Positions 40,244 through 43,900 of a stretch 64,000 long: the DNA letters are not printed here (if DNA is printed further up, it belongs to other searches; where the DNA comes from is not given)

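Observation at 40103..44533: SNF2 ATPase combining an F-box-like N-terminus with a RING inserted in the helicase domain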

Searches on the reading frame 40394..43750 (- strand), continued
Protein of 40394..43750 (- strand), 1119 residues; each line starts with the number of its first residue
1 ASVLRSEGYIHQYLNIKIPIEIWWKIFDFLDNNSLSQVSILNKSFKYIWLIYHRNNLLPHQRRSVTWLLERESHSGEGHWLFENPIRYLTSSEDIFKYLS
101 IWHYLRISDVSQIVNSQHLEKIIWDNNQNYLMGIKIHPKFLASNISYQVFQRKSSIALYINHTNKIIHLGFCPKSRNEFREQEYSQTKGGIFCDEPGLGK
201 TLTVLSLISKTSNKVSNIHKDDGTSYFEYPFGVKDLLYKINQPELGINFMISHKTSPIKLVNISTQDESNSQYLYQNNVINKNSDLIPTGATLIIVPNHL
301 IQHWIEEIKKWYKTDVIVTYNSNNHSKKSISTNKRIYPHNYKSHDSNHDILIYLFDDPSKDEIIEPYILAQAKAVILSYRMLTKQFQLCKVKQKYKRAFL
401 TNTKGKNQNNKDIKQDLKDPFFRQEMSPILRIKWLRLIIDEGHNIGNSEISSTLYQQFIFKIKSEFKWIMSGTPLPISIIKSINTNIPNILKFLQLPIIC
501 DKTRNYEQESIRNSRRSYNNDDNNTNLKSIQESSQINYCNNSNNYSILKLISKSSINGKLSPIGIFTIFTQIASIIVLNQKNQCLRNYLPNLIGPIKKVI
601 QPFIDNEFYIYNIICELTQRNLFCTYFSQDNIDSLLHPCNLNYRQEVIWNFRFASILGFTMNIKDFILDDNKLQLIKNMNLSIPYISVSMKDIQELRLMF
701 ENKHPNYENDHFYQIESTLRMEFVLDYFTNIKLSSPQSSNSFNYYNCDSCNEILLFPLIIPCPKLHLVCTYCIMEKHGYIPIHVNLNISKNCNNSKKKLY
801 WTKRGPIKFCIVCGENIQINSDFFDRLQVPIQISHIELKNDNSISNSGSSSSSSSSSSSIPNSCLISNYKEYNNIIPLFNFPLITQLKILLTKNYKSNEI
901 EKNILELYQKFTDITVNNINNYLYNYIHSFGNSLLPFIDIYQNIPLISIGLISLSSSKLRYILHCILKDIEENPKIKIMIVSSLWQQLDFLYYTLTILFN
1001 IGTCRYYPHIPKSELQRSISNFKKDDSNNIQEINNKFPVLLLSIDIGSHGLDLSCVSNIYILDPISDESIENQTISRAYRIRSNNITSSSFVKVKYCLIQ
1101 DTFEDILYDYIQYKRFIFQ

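Call 42: search_protein_families(library=pfam, proteins=[P0032, P0102, P0077, P0058, P0036, P0039, P0119, P0021], max_evalue=0.01)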
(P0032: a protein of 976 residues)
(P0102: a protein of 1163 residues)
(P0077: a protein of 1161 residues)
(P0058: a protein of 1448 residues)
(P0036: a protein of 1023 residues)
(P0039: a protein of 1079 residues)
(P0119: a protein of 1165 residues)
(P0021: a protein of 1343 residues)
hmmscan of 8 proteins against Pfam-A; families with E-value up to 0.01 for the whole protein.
P0032 (976 aa): 5 families
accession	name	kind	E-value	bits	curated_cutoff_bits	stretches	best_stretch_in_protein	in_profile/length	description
PF00176.29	SNF2-rel_dom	-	3.3e-49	168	24.9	1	184-610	1-269/290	SNF2-related domain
PF00271.37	Helicase_C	-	6.8e-14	52.5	23.5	1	784-884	11-110/110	Helicase conserved C-terminal domain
PF00646.38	F-box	-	4.3e-07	30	20.5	1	138-173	3-38/43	F-box domain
PF12937.12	F-box-like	-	0.00028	21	24.3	1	138-171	3-36/47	F-box-like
PF04851.21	ResIII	-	0.00043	20.7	22.5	0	421-499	95-162/164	Type III restriction enzyme, res subunit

P0102 (1163 aa): 6 families
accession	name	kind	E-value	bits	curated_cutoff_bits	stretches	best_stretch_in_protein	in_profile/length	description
PF00176.29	SNF2-rel_dom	-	1.8e-45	155.7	24.9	1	192-781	1-253/290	SNF2-related domain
PF00271.37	Helicase_C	-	6e-13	49.5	23.5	1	987-1091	10-110/110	Helicase conserved C-terminal domain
PF07496.21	zf-CW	-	2.1e-08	34.5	27.5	1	364-402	2-43/47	CW-type Zinc Finger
PF12937.12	F-box-like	-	1.4e-07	31.6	24.3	1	145-178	2-35/47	F-box-like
PF00646.38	F-box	-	7.4e-05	23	20.5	1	145-178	2-35/43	F-box domain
PF15966.10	F-box_4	-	0.00028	21.2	32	1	145-181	6-42/116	F-box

P0077 (1161 aa): 5 families
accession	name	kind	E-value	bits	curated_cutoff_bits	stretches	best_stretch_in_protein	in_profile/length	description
PF00176.29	SNF2-rel_dom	-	1.6e-40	139.5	24.9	1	356-821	1-271/290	SNF2-related domain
PF00439.30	Bromodomain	-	7.5e-15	55.1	21.7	1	477-552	4-80/84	Bromodomain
PF00271.37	Helicase_C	-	1e-07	32.6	23.5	1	994-1089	14-110/110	Helicase conserved C-terminal domain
PF00646.38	F-box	-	1e-05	25.6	20.5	1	311-343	4-36/43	F-box domain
PF12937.12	F-box-like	-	0.0048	17.1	24.3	0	310-340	3-33/47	F-box-like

P0058 (1448 aa): 7 families
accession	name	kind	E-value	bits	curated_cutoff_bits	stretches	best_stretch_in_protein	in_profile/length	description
PF00176.29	SNF2-rel_dom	-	6.1e-51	173.7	24.9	1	327-926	1-260/290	SNF2-related domain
PF00271.37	Helicase_C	-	5.3e-14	52.8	23.5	1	1085-1201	2-110/110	Helicase conserved C-terminal domain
PF07496.21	zf-CW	-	4.1e-12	46.3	27.5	1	517-562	2-47/47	CW-type Zinc Finger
PF04851.21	ResIII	-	7.7e-05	23.1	22.5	1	707-824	52-162/164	Type III restriction enzyme, res subunit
PF12937.12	F-box-like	-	9.5e-05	22.5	24.3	1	280-314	2-36/47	F-box-like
PF00646.38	F-box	-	0.0021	18.4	20.5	1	282-315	4-37/43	F-box domain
PF15966.10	F-box_4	-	0.006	16.9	32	0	280-314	6-40/116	F-box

P0036 (1023 aa): 8 families
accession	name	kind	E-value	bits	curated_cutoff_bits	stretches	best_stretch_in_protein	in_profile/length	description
PF00176.29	SNF2-rel_dom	-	1.2e-45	156.3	24.9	1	236-586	1-252/290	SNF2-related domain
PF00271.37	Helicase_C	-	1.5e-11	45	23.5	1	818-914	16-110/110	Helicase conserved C-terminal domain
PF00097.31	zf-C3HC4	-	0.00076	19.7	21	1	673-718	1-40/40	Zinc finger, C3HC4 type (RING finger)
PF14634.12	zf-RING_5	-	0.00085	19.7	27.9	1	673-719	2-42/43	zinc-RING finger domain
PF16203.11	ERCC3_RAD25_C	-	0.0026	17.5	27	1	817-891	60-128/248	ERCC3/RAD25/XPB C-terminal helicase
PF05290.17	Baculo_IE-1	-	0.0032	17.9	33.1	1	653-726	66-135/141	Baculovirus immediate-early protein (IE-0)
PF13445.12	zf-RING_UBOX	-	0.0033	17.8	25.2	1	673-716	1-39/39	RING-type zinc-finger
PF13920.12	zf-C3HC4_3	-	0.0098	16.1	27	0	672-721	4-45/49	Zinc finger, C3HC4 type (RING finger)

P0039 (1079 aa): 4 families
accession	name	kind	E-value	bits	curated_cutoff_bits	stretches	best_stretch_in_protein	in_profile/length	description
PF00176.29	SNF2-rel_dom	-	7.4e-52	176.7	24.9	1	191-579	1-263/290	SNF2-related domain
PF00271.37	Helicase_C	-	5e-12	46.5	23.5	1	754-855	9-110/110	Helicase conserved C-terminal domain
PF16203.11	ERCC3_RAD25_C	-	0.0027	17.5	27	1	752-832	53-128/248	ERCC3/RAD25/XPB C-terminal helicase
PF13920.12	zf-C3HC4_3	-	0.0036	17.5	27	1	662-708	3-46/49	Zinc finger, C3HC4 type (RING finger)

P0119 (1165 aa): 6 families
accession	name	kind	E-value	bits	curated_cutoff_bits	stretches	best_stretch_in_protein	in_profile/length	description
PF00176.29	SNF2-rel_dom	-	4.3e-44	151.2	24.9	1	251-660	1-259/290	SNF2-related domain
PF00271.37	Helicase_C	-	1.6e-08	35.2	23.5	1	975-1073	11-110/110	Helicase conserved C-terminal domain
PF00646.38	F-box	-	1.6e-05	25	20.5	1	205-237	3-35/43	F-box domain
PF12937.12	F-box-like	-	1.6e-05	25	24.3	1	205-237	3-35/47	F-box-like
PF16203.11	ERCC3_RAD25_C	-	0.00063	19.6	27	1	970-1076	51-155/248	ERCC3/RAD25/XPB C-terminal helicase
PF13920.12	zf-C3HC4_3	-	0.00073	19.7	27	1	765-803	4-45/49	Zinc finger, C3HC4 type (RING finger)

P0021 (1343 aa): 6 families
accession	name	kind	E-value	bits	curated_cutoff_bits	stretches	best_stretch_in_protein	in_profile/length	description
PF00176.29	SNF2-rel_dom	-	1.8e-58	198.4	24.9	1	252-877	1-252/290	SNF2-related domain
PF07496.21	zf-CW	-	9.3e-14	51.6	27.5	1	434-477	2-46/47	CW-type Zinc Finger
PF00271.37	Helicase_C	-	2.2e-11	44.4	23.5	1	1118-1215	14-110/110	Helicase conserved C-terminal domain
PF12937.12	F-box-like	-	2e-06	27.9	24.3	1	204-239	1-36/47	F-box-like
PF00646.38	F-box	-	0.00027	21.2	20.5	1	204-240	1-37/43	F-box domain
PF14447.12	Prok-RING_4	-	0.0013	19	27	1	976-1014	1-38/46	Prokaryotic RING finger family 4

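Call 47: list_cluster_members(proteins=[P0102, P0058, P0032, P0077, P0119, P0043, P0062, P0075, P0122, P0127])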
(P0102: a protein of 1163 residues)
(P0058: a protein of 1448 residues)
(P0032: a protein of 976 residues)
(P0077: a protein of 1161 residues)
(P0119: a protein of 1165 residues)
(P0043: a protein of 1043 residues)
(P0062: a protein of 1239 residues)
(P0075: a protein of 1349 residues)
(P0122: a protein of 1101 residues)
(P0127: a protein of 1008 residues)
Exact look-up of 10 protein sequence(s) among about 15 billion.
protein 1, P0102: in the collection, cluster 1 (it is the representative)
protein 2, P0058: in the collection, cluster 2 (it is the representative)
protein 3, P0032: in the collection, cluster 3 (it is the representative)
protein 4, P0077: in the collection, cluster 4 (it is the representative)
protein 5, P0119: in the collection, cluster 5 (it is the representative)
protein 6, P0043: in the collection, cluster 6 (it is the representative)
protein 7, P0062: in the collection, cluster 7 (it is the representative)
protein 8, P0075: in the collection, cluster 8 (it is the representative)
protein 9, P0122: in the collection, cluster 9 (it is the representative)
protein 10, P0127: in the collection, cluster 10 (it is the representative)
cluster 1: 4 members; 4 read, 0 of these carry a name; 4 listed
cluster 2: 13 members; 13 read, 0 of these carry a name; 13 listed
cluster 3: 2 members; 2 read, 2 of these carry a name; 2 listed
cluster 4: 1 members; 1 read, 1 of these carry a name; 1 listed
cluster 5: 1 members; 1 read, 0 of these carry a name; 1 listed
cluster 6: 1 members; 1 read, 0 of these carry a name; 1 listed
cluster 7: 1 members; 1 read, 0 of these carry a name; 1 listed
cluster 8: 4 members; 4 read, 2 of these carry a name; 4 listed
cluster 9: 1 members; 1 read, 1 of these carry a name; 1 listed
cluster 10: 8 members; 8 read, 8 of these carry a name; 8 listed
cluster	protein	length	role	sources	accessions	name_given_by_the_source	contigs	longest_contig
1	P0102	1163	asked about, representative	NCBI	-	-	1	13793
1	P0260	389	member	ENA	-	-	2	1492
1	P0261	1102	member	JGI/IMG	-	-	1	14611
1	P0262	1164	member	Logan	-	-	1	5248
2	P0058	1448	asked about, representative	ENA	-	-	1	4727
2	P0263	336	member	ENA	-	-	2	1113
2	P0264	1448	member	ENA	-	-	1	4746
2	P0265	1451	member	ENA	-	-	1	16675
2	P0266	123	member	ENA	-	-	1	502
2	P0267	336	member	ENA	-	-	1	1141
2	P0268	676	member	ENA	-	-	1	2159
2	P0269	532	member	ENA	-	-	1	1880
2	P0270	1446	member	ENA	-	-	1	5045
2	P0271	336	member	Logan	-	-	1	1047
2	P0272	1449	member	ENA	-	-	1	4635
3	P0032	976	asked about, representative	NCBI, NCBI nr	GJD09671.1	F-box protein [Galdieria sulphuraria]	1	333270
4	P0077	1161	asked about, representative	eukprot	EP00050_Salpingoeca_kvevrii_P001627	m.175107 g.175107 ORF g.175107 m.175107 type:complete len:1162 (-) ...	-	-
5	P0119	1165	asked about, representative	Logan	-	-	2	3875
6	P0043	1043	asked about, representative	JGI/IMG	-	-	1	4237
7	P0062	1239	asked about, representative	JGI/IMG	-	-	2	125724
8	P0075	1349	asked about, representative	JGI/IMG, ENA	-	SNF2 family DNA or RNA helicase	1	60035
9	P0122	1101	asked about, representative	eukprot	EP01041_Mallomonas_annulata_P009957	gene9957-20702_t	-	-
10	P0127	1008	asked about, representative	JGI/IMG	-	hypothetical protein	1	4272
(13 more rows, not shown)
